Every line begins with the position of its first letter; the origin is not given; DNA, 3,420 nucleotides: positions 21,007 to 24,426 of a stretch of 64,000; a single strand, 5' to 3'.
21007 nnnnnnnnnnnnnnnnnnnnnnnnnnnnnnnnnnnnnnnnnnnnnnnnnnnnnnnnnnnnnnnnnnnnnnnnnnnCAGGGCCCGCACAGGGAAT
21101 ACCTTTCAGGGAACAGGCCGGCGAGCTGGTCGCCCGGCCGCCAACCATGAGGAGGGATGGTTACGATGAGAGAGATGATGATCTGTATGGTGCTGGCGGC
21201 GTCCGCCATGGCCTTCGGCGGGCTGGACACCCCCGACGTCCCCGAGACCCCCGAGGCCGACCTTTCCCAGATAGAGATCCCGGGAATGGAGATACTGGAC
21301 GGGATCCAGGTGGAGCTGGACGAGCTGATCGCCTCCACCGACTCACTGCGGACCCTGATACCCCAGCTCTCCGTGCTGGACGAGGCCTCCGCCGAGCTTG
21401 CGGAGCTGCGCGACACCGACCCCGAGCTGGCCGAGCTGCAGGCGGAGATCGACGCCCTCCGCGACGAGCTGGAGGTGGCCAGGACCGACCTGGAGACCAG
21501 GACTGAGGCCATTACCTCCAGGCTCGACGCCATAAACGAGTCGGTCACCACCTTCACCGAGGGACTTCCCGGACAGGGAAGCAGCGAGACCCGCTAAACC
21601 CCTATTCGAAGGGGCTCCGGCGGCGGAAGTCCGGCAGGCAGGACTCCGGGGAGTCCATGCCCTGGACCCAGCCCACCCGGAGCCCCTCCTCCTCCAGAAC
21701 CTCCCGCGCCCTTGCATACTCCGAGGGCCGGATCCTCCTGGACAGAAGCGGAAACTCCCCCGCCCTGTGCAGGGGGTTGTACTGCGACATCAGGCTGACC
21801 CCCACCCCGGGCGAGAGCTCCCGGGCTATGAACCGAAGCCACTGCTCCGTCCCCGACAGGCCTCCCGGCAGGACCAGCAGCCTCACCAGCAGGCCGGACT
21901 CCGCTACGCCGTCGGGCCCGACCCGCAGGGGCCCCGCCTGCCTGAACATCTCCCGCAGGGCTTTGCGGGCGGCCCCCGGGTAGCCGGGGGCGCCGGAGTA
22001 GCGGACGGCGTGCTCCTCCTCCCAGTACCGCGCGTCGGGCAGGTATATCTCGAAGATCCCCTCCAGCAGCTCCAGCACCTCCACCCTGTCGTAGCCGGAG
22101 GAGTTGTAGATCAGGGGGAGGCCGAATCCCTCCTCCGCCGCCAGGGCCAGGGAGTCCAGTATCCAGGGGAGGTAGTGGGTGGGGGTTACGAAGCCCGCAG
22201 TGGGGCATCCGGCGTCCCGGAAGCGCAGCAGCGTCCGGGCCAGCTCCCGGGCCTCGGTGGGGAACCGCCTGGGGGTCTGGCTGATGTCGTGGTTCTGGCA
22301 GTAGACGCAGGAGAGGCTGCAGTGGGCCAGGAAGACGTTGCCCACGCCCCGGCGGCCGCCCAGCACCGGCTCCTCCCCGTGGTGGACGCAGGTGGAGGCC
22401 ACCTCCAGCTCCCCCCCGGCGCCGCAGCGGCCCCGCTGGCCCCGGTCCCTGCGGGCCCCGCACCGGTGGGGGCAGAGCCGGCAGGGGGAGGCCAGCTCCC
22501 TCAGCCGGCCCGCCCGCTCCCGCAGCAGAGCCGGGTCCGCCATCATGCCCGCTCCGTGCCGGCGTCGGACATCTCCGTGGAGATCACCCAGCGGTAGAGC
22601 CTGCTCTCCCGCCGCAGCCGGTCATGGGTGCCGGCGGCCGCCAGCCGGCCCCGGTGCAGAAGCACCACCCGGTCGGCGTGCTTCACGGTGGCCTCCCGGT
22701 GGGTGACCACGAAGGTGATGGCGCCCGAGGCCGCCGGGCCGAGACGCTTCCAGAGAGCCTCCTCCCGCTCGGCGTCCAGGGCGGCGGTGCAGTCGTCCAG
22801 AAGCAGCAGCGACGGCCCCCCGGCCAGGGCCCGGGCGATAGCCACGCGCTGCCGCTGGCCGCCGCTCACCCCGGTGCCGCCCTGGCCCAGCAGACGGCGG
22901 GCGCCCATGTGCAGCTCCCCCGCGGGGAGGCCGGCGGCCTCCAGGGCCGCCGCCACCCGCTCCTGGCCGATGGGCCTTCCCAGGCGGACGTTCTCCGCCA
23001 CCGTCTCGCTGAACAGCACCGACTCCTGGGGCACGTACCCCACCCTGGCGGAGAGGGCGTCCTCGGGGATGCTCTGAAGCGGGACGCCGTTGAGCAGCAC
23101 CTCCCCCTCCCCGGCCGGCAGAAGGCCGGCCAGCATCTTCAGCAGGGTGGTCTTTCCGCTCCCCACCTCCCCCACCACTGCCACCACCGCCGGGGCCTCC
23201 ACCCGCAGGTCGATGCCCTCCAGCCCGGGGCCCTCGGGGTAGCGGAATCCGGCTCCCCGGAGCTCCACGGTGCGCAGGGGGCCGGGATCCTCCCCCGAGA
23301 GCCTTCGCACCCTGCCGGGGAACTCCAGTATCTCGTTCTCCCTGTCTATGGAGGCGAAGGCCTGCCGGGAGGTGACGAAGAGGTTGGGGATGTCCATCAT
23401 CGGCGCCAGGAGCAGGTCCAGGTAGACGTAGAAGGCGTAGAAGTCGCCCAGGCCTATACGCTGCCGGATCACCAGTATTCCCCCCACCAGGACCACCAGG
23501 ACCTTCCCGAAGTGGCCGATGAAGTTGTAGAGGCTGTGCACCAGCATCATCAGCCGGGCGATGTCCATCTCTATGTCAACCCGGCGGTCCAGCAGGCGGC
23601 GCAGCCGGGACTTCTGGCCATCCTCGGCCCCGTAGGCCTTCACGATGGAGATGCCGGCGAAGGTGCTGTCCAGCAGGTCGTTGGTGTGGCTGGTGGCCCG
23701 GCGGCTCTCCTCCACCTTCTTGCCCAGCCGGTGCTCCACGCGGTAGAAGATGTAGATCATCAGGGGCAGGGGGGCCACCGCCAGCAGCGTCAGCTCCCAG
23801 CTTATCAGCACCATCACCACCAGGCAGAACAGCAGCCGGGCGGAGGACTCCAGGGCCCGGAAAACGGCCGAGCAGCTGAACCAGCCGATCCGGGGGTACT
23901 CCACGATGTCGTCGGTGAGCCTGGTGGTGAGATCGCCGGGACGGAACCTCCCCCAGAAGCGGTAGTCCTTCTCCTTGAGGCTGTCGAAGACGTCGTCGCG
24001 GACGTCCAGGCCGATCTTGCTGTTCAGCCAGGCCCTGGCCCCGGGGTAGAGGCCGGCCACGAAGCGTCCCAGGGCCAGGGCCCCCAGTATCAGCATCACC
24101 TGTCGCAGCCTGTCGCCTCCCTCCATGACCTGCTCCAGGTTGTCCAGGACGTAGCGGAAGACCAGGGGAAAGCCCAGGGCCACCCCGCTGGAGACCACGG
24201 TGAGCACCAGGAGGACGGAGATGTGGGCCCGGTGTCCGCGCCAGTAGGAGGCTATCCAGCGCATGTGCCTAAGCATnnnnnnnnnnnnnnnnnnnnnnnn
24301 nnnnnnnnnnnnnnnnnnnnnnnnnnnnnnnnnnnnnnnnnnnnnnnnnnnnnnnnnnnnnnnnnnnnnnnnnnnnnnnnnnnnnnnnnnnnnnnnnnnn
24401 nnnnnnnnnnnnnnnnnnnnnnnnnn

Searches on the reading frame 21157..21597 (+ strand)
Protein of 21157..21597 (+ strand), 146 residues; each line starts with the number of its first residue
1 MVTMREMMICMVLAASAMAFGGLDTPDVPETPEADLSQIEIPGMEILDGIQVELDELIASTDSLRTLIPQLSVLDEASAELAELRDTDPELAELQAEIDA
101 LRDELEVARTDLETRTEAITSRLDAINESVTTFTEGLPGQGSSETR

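Call 64: search_protein_families(library=pfam, proteins=[window:21157-21597:+], max_evalue=1)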
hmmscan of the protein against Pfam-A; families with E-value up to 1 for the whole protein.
window:21157-21597:+ (146 aa): 28 families (the best 25 are shown)
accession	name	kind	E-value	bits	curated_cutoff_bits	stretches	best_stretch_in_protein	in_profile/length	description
PF21774.3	NagJ_C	-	0.00046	21.3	28.3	0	51-85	27-60/114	Hyaluronidase post-catalytic domain-like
PF07926.17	TPR_MLP1_2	-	0.004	17.6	36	1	78-131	53-106/129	TPR/MLP1/MLP2-like protein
PF14362.11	DUF4407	-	0.004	16.9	31.3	1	84-142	131-184/297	Domain of unknown function (DUF4407)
PF05531.17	NPV_P10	-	0.0067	17.3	29.8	1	84-135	13-63/75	Nucleopolyhedrovirus P10 protein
PF23432.1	DUF7118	-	0.0067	16.1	27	1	65-132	105-173/357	Domain of unknown function (DUF7118)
PF20270.3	CATRA-C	-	0.016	16.4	24.6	1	54-117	38-101/137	CASPASE and TPR Repeat-Associated C-terminal domain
PF00804.31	Syntaxin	-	0.016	15.4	26.7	1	78-146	22-89/157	Syntaxin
PF18595.6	Nuf2_DHR10-like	-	0.018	15.6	28.4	1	72-130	40-94/117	Nuf2, DHR10-like domain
PF06810.17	Phage_scaffold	-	0.022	15.2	35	1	54-118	36-92/170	Phage capsid assembly scaffolding protein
PF19380.4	DUF5955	-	0.023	15.5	27.1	1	86-131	3-47/88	Family of unknown function (DUF5955)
PF24319.2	DUF7491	-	0.027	15.1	30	1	56-130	4-79/90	Coiled-coil region of unknown function (DUF7491)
PF07200.18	Mod_r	-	0.043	14.2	30.1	1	53-127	7-85/146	Modifier of rudimentary (Mod(r)) protein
PF02403.27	Seryl_tRNA_N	-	0.05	14.3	28.2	1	51-106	42-98/108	Seryl-tRNA synthetase N-terminal domain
PF04513.17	Baculo_PEP_C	-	0.053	14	38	1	52-134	16-98/140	Baculovirus polyhedron envelope protein, PEP, C terminus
PF23991.1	DUF7310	-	0.058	14.3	40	0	77-127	18-64/83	Coiled-coil region of unknown function (DUF7310)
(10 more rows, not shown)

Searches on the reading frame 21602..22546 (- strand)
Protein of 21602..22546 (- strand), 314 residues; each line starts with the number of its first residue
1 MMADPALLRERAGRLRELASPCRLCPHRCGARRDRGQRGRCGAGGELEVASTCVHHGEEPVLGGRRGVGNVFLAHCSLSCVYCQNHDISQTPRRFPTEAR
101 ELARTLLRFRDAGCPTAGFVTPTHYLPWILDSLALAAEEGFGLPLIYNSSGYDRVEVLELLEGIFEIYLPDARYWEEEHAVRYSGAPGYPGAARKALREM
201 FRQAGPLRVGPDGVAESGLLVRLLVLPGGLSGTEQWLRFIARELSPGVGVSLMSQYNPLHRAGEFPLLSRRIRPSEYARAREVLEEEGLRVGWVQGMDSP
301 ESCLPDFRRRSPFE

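Call 6: search_protein_families(library=pfam, proteins=[window:21602-22546:-], max_evalue=0.01)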
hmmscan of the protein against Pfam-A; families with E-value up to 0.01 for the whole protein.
window:21602-22546:- (314 aa): 1 family
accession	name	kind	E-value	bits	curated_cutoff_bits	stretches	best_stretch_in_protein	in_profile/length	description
PF04055.27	Radical_SAM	-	5.1e-05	23.9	29.5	1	74-162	5-98/166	Radical SAM superfamily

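Call 8: search_protein_families(library=ncbifam, proteins=[window:21602-22546:-], max_evalue=0.001)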
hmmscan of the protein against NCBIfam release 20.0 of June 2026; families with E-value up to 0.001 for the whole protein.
window:21602-22546:- (314 aa): 0 families

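Call 19: find_homologous_proteins(query=window:21602-22546:-)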
Query window:21602-22546:- (314 aa): 2492 proteins with E <= 0.001 among 8000 candidates; the best 120 are listed.
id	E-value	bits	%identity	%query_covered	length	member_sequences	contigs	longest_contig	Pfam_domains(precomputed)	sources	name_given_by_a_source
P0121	2.4e-190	650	91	100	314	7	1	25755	PF04055.28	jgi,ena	-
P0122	1.3e-174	598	84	100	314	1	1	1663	-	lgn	-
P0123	2.0e-166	571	80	100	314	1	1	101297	-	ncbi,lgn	-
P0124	1.1e-159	549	79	99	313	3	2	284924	-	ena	-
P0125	5.8e-147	507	72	100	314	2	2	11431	-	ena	-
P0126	1.3e-122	427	62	100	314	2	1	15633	PF04055.28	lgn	-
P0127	1.2e-120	421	61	100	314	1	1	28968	PF04055.28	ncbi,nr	ncbi:radical SAM protein [Candidatus Fermentibacteria bacterium]|nr:radical SAM protein [Candidatus 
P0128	5.5e-115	402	62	97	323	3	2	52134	PF04055.28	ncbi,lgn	-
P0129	3.1e-114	400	63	94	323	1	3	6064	PF04055.28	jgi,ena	-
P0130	1.6e-112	394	60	98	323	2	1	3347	PF04055.28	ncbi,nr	ncbi:radical SAM protein [Candidatus Fermentibacteria bacterium]|nr:radical SAM protein [Candidatus 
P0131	2.7e-112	393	60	94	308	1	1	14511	PF04055.28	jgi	jgi:putative pyruvate formate lyase activating enzyme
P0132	3.7e-112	393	61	95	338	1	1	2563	PF04055.28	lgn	-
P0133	4.5e-112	393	61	95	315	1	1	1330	PF04055.28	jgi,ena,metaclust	metaclust:\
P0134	8.9e-112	392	62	95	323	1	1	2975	PF04055.28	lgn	-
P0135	2.1e-111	390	60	94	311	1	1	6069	PF04055.28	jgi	jgi:putative pyruvate formate lyase activating enzyme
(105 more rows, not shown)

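Call 21: find_related_loci(query=A1, collection=genome_contigs, flank=10000)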
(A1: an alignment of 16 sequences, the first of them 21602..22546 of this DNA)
Query A1 (314 aa) in genome_contigs; peptide patterns used: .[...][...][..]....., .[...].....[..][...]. (x = any residue, [..] = any of these).
600 stretches matched a pattern (row limit reached: there are more); 581 encode a relative of the query (tblastn E <= 1e-3); the best 80 are kept; 80 distinct loci.
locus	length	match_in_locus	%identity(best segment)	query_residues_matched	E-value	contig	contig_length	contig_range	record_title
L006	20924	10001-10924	61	7-313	7e-110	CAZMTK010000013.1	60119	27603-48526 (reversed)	MAG TPA_asm: uncultured bacterium isolate binchicken_co27_46 genome assembly, contig: NODE_836_length_60119_cov_57.59078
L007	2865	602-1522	53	8-307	2e-109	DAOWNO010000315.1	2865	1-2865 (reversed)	MAG TPA_asm: Candidatus Aegiribacteria sp. isolate CSMAG_3030 CSMAG_3030_k141_4066537_length_2865_cov_37.0000, whole gen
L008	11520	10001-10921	53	8-307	3e-103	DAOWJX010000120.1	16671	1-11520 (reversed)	MAG TPA_asm: Candidatus Aegiribacteria sp. isolate CSMAG_2080 CSMAG_2080_k141_3103096_length_16671_cov_12.0000, whole ge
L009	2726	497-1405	54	8-305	1e-104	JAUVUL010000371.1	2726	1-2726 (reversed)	MAG: Candidatus Aegiribacteria sp. isolate CSMAG_791 CSMAG_791_k141_1657369_length_2726_cov_9.0000, whole genome shotgun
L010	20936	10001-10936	43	8-314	5e-90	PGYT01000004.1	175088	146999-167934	MAG: Ignavibacteriae bacterium HGW-Ignavibacteriae-2 08E140C01_z5_2013_Ig3399_v2_scaffold_210, whole genome shotgun sequ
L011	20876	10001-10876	48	4-295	3e-89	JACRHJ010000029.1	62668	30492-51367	MAG: Nitrospirae bacterium isolate NC_groundwater_1774_Pr3_B-0.1um_61_24 SR-2_scaffold_141_1811303, whole genome shotgun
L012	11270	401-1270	47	7-295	8e-89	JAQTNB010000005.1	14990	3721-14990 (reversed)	MAG: Candidatus Omnitrophota bacterium isolate STA_54 NODE_7718_length_14990_cov_2.383301_Sandtown_A, whole genome shotg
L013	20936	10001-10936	42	1-313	3e-88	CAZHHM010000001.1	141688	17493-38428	MAG TPA_asm: uncultured bacterium isolate SRP220891_co1_490 genome assembly, contig: NODE_143_length_141688_cov_12.73971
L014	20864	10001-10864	47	8-295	4e-88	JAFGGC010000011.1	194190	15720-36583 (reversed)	MAG: Endomicrobiales bacterium isolate Zod_Metabat.1366 k87_2292383, whole genome shotgun sequence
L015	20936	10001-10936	44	8-314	2e-88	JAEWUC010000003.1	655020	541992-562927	MAG: Bacteroidetes bacterium isolate OH_SDB_17 k127_903922, whole genome shotgun sequence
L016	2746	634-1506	47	8-298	2e-89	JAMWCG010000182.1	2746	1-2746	MAG: Candidatus Omnitrophota bacterium isolate JZ-2.bins.168.201808 NODE_81224_length_2746_cov_0.622375, whole genome sh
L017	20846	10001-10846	46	14-295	1e-87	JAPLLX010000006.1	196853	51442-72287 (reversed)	MAG: Candidatus Omnitrophota bacterium isolate LacPavin_0920_WC90_MAG_43_22 LacPavin_0920_WC90_scaffold_868978, whole ge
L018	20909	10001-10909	44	8-309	3e-87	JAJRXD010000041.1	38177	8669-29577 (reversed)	MAG: Deltaproteobacteria bacterium isolate Dive96_bin3.122 k141_1113156, whole genome shotgun sequence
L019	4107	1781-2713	45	8-313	5e-87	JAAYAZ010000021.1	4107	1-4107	MAG: Dehalococcoidales bacterium isolate AS06rmzACSIP_226 52746_AS06, whole genome shotgun sequence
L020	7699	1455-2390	47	8-314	5e-87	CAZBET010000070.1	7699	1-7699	MAG TPA_asm: uncultured Dehalococcoidia bacterium isolate binchicken_co91_409 genome assembly, contig: NODE_12950_length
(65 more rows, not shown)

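Call 42: search_solved_structures(query=A1, max_evalue=0.01)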
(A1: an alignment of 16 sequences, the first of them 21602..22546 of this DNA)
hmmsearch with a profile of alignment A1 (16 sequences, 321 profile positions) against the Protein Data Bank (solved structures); distinct sequences matched with E-value up to 0.01: 2.
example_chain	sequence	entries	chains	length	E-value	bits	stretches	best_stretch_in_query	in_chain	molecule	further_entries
3c8f_A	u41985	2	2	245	0.0061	18.7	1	77-116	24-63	Pyruvate formate-lyase 1-activating enzyme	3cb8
8fo0_A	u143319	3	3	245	0.0072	18.4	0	77-115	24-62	Pyruvate formate-lyase 1-activating enzyme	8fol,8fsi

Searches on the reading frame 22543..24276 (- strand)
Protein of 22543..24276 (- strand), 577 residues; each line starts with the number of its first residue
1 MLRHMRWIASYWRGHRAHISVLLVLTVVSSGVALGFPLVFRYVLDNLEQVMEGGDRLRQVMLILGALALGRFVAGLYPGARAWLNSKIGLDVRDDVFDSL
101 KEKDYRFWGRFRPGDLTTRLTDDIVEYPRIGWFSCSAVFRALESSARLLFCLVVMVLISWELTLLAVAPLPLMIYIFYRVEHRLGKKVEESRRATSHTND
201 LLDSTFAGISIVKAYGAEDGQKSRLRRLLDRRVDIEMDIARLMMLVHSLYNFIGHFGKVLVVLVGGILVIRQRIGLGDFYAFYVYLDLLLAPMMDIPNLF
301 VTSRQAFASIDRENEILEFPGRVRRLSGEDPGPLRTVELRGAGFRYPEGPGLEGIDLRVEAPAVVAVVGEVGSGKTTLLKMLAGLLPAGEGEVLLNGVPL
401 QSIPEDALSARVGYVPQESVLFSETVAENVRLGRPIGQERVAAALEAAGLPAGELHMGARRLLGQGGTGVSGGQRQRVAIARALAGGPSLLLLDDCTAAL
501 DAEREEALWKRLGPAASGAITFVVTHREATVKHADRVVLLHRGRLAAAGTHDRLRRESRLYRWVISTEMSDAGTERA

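Call 6: search_protein_families(library=pfam, proteins=[window:22543-24276:-], max_evalue=0.01)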
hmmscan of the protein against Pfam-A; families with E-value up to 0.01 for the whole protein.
window:22543-24276:- (577 aa): 5 families
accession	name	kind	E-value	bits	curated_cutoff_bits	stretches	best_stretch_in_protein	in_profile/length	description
PF00005.33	ABC_tran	-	7.3e-30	104.8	25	1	352-498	1-137/137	ABC transporter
PF00664.28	ABC_membrane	-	1.6e-28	100.6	28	1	21-293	3-274/274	ABC transporter transmembrane region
PF02463.25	SMC_N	-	4.3e-07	30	40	1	470-539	137-210/220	RecF/RecN/SMC N terminal domain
PF25199.1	nSTAND_NTPase5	-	0.00015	22.1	34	0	360-391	39-71/145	Novel STAND NTPase 5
PF13401.12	AAA_22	-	0.00025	21.8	27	1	363-389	6-32/130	AAA domain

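Call 8: search_protein_families(library=ncbifam, proteins=[window:22543-24276:-], max_evalue=0.001)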
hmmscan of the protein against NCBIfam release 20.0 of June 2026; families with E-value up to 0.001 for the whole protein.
window:22543-24276:- (577 aa): 183 families (the best 25 are shown)
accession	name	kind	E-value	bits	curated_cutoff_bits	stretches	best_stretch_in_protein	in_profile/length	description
TIGR02204.1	MsbA_rel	hypoth_equivalog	4.5e-81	273.2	780.4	1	2-563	3-570/576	ABC transporter, permease/ATP-binding protein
TIGR03375.1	type_I_sec_LssB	subfamily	1.7e-74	251.4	693.1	1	148-554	275-688/696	type I secretion system permease/ATPase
TIGR02203.1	MsbA_lipidA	equivalog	9.2e-74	248.9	602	1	8-561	5-562/572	lipid A export permease/ATP-binding protein MsbA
TIGR00958.1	3a01208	subfamily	4e-71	240.3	874.6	1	16-562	161-708/711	antigen peptide transporter 2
NF052233.1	CphA_assoc_ABC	equivalog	1.7e-70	238.3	880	1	12-562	179-737/766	cyanophycin metabolism-associated ABC transporter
TIGR03797.1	NHLM_micro_ABC2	equivalog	5.8e-67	226.7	709.4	1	5-558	124-675/686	NHLP bacteriocin export ABC transporter permease/ATPase subunit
TIGR01846.1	type_I_sec_HlyB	subfamily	2.2e-64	217.9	725.55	1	7-561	129-685/694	type I secretion system permease/ATPase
TIGR02857.1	CydD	equivalog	8.3e-64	216.4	435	1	16-540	2-529/529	thiol reductant ABC exporter subunit CydD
TIGR03796.1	NHLM_micro_ABC1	equivalog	3.9e-63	213.8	853.3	1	13-565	150-709/710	NHLP family bacteriocin export ABC transporter peptidase/permease/ATPase subunit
NF008055.0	PRK10789.1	equivalog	7.2e-63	212.9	845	1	32-563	31-566/590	SmdA family multidrug ABC transporter permease/ATP-binding protein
TIGR02868.1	CydC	equivalog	4.8e-61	207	329.05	1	91-527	87-529/530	thiol reductant ABC exporter subunit CydC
NF000474.1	tet_ABC_46_A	exception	5.9e-59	200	1250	1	9-557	6-558/574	tetracycline efflux ABC transporter Tet(46) subunit A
NF045513.1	HepA_fam_ABC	equivalog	1.2e-53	182.5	725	1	82-558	120-600/610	heterocyst formation ABC transporter subunit HepA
TIGR01842.1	type_I_sec_PrtD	subfamily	1.3e-53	182.4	510.15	1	147-554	129-540/544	type I secretion system permease/ATPase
NF008056.1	PRK10790.1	equivalog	1.5e-53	182.2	746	1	8-561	14-569/584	SmdB family multidrug efflux ABC transporter permease/ATP-binding protein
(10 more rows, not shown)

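Call 62: search_solved_structures(query=window:22543-24276:-, max_evalue=1e-40)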
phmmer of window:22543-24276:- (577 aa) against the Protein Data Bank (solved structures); distinct sequences matched with E-value up to 1e-40: 163 (the best 60 are shown).
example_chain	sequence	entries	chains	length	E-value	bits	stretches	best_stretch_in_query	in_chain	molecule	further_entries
9nfi_A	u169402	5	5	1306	1.9e-90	307.4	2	93-566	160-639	Permeability Glycoprotein (P-gp)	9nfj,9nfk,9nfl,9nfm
6fn1_A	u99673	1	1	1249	2.1e-87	297.3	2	92-569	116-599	Human-mouse chimeric ABCB1 (ABCBHM)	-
6fn4_A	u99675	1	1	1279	2.4e-87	297.2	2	92-569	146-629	Apo form of Human-mouse chimeric ABCB1 (ABCB1HM) in complex with Antigen binding fragment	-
7zka_A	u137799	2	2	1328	2e-86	294.1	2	92-569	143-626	ATP-dependent translocase ABCB1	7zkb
6ujp_A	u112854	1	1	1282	2.8e-86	293.6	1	92-569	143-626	ATP-dependent translocase ABCB1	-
7zk8_A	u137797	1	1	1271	3.5e-86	293.3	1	92-569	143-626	ATP-dependent translocase ABCB1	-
7zk4_A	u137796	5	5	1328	3.7e-86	293.2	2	92-569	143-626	ATP-dependent translocase ABCB1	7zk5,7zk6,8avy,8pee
6ujw_A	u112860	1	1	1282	4.5e-86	292.9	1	92-569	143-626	ATP-dependent translocase ABCB1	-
4m1m_A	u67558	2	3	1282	4.5e-86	292.9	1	92-569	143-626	Multidrug resistance protein 1A | ATP-dependent translocase ABCB1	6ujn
4lsg_A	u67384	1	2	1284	4.7e-86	292.9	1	92-569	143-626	Multidrug resistance protein 1A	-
3g5u_A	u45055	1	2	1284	4.8e-86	292.9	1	92-569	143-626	Multidrug resistance protein 1a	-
4m2s_A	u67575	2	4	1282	5.5e-86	292.6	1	92-569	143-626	Multidrug resistance protein 1A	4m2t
5kpi_A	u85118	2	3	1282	5.5e-86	292.6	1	92-569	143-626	Multidrug resistance protein 1A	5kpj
4q9h_A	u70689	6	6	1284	5.6e-86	292.6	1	92-569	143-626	Multidrug resistance protein 1A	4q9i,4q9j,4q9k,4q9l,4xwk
4ksb_A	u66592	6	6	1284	5.6e-86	292.6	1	92-569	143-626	Multidrug resistance protein 1A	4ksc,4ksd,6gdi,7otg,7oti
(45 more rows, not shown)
